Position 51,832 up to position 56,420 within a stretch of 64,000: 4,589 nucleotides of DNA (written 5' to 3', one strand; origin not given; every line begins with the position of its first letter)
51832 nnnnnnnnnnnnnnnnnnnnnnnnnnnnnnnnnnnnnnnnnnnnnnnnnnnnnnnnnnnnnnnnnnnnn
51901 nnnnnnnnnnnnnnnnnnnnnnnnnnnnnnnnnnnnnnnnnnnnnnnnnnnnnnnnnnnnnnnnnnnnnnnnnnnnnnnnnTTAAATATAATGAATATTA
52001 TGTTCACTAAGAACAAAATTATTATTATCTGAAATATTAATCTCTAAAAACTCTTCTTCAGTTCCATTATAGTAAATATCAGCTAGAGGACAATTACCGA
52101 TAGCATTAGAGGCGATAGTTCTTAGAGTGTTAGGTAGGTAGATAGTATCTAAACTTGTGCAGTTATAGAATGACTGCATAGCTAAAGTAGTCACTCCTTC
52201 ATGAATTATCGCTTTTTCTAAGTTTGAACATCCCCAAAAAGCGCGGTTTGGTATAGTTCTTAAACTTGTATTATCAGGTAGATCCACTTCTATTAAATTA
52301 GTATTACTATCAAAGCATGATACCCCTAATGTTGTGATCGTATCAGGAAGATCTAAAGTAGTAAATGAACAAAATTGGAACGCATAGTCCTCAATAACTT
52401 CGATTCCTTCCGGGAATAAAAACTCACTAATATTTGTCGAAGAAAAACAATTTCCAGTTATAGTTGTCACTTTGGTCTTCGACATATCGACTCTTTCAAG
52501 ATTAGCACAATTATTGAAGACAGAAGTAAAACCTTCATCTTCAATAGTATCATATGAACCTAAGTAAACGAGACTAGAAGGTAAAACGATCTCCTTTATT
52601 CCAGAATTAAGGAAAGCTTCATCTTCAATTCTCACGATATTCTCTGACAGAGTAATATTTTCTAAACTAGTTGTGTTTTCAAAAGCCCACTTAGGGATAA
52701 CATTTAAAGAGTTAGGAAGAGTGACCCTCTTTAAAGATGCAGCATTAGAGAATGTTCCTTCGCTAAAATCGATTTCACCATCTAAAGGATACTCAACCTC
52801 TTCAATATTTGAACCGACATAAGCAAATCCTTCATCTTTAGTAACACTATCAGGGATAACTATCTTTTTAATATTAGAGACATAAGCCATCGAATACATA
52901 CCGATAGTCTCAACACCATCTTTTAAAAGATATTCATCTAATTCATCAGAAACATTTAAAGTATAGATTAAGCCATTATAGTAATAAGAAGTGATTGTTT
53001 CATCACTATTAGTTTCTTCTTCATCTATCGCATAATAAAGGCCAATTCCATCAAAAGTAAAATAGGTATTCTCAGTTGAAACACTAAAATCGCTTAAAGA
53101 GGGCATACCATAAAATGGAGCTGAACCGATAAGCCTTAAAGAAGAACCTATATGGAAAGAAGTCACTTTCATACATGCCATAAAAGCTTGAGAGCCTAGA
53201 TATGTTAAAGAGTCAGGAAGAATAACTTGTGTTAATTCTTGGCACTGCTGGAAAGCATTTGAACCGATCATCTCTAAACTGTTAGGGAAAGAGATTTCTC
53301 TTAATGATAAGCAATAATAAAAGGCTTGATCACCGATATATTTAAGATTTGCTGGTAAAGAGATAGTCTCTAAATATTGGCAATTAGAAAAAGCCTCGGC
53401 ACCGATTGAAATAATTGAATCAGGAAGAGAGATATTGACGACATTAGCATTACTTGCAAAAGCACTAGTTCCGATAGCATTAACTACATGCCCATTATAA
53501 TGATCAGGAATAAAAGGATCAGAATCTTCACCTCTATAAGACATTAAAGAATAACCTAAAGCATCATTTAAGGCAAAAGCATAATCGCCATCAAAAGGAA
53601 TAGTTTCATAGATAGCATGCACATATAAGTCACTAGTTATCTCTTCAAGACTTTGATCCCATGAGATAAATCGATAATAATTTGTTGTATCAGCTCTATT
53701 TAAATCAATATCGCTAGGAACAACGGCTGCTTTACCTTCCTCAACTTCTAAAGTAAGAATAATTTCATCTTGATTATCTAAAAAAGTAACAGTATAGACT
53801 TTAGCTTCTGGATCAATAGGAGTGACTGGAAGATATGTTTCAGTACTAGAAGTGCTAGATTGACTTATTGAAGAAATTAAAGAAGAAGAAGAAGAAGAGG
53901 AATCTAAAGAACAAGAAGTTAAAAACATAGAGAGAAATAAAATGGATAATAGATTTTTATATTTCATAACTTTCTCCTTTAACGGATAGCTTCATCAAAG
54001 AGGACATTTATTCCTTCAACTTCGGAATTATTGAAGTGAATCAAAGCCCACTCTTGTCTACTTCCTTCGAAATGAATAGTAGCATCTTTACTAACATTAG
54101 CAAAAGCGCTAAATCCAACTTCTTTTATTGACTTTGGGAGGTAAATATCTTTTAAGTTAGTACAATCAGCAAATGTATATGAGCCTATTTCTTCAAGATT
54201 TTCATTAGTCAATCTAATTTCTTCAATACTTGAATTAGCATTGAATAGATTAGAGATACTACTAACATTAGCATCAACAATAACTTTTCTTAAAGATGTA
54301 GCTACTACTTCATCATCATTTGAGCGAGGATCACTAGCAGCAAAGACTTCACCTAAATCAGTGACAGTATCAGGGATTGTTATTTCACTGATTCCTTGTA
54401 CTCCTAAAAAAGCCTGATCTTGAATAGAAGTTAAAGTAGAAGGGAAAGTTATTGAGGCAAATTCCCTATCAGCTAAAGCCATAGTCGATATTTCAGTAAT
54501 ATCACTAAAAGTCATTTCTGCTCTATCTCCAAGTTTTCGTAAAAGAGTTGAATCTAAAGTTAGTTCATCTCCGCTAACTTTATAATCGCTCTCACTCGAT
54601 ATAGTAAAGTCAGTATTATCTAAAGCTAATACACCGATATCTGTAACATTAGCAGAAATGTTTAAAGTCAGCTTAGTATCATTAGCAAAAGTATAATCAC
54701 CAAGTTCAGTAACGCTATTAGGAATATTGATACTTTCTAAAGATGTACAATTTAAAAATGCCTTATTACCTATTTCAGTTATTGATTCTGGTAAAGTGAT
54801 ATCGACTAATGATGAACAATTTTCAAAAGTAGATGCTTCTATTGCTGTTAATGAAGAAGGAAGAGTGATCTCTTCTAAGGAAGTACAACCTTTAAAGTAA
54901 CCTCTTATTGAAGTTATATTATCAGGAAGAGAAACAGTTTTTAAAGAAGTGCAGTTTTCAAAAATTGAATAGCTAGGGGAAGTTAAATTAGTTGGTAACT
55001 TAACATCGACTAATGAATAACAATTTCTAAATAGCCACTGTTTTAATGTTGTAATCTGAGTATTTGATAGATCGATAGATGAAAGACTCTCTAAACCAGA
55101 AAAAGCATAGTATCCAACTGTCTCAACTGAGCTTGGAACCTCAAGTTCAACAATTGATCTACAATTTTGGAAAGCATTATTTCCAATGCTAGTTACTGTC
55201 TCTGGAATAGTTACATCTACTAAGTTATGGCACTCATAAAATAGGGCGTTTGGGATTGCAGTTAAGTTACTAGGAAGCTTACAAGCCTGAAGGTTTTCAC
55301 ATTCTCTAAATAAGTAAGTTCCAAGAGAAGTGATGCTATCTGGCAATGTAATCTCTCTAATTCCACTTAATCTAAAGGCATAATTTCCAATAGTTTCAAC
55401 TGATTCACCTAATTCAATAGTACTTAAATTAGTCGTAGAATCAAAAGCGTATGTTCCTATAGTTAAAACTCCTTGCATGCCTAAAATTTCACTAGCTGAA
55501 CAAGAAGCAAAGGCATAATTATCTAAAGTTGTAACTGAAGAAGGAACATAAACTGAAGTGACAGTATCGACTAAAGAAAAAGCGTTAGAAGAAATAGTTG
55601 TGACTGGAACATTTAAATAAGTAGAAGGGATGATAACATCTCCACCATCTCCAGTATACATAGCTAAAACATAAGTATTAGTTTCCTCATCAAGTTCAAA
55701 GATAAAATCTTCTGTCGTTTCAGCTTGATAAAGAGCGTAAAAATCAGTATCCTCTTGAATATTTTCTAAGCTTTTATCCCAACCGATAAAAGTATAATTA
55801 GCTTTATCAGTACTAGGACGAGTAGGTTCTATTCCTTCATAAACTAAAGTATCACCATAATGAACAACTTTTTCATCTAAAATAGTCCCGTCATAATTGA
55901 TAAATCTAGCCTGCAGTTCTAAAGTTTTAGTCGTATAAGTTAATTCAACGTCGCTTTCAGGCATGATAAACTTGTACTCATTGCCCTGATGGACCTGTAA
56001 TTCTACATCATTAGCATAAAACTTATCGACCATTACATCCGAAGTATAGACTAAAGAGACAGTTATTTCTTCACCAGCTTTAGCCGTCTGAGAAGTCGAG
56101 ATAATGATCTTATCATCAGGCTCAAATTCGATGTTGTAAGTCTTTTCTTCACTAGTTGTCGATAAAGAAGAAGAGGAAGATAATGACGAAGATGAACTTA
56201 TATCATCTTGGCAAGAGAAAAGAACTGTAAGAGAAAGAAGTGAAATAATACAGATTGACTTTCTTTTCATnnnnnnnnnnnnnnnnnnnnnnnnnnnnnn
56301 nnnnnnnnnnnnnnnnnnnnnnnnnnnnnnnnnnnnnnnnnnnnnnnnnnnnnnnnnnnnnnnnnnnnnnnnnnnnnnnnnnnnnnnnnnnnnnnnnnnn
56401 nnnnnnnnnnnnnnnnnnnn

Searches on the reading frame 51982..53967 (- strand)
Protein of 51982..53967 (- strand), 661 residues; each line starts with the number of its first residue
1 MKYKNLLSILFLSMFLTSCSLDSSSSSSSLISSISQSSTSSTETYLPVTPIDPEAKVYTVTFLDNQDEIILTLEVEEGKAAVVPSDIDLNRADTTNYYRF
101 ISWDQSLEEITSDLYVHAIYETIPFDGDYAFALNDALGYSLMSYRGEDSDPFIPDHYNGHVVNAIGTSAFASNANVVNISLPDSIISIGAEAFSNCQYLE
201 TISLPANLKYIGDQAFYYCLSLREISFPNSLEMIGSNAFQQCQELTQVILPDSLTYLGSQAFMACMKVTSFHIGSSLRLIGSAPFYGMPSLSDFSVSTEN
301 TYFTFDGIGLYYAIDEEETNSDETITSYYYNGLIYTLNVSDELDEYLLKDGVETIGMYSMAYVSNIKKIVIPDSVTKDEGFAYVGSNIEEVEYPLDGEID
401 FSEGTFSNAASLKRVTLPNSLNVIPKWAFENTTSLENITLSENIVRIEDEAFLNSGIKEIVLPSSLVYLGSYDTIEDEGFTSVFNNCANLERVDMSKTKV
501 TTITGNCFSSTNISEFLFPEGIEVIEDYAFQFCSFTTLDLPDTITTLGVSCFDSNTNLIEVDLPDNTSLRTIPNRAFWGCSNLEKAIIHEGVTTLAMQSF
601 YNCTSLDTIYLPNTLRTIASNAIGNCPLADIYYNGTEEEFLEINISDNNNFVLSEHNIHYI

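Call 58: search_protein_families(library=pfam, proteins=[window:51982-53967:-], max_evalue=0.0001)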
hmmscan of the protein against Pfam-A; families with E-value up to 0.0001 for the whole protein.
window:51982-53967:- (661 aa): 2 families
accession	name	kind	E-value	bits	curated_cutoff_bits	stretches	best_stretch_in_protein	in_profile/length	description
PF13306.12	LRR_5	-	2.8e-113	373.5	27.7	5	164-291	2-126/127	BspA type Leucine rich repeat region (6 copies)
PF13855.12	LRR_8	-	7.3e-20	70.9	27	0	544-584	13-52/61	Leucine rich repeat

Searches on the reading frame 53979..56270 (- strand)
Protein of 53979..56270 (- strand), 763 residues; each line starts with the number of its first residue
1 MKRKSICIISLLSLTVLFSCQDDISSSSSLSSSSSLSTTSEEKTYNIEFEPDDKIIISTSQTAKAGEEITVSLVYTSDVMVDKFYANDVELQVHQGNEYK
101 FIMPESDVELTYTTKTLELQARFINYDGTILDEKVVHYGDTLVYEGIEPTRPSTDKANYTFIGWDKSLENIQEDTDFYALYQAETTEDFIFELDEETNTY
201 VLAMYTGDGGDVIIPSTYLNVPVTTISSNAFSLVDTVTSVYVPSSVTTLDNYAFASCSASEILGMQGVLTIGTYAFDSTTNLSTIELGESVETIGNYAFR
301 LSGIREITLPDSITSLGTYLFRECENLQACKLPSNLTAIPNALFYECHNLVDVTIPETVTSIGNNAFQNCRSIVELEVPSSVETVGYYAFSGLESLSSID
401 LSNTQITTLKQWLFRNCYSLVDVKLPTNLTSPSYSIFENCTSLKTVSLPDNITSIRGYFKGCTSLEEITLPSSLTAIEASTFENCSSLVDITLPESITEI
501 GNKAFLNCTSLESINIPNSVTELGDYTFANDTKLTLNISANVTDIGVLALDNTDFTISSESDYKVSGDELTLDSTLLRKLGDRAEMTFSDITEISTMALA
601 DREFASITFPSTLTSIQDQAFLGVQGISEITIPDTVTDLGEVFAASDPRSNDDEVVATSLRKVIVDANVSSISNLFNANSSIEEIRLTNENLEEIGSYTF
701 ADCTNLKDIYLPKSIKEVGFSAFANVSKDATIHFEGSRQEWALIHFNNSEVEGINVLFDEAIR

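Call 58: search_protein_families(library=pfam, proteins=[window:53979-56270:-], max_evalue=0.0001)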
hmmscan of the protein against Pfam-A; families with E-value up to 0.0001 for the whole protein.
window:53979-56270:- (763 aa): 4 families
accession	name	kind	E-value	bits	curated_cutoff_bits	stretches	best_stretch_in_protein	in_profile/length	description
PF13306.12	LRR_5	-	8.3e-105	346.2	27.7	5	337-458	1-118/127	BspA type Leucine rich repeat region (6 copies)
PF13855.12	LRR_8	-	1.1e-20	73.6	27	0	385-425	16-56/61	Leucine rich repeat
PF23952.1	LRR_EndoS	-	1.3e-07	32.3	27.9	0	364-425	52-113/116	Endo-beta-N-acetylglucosaminidase EndoS LRR domain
PF12799.13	LRR_4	-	3.3e-07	30.8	27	0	441-473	1-32/44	Leucine Rich repeats (2 copies)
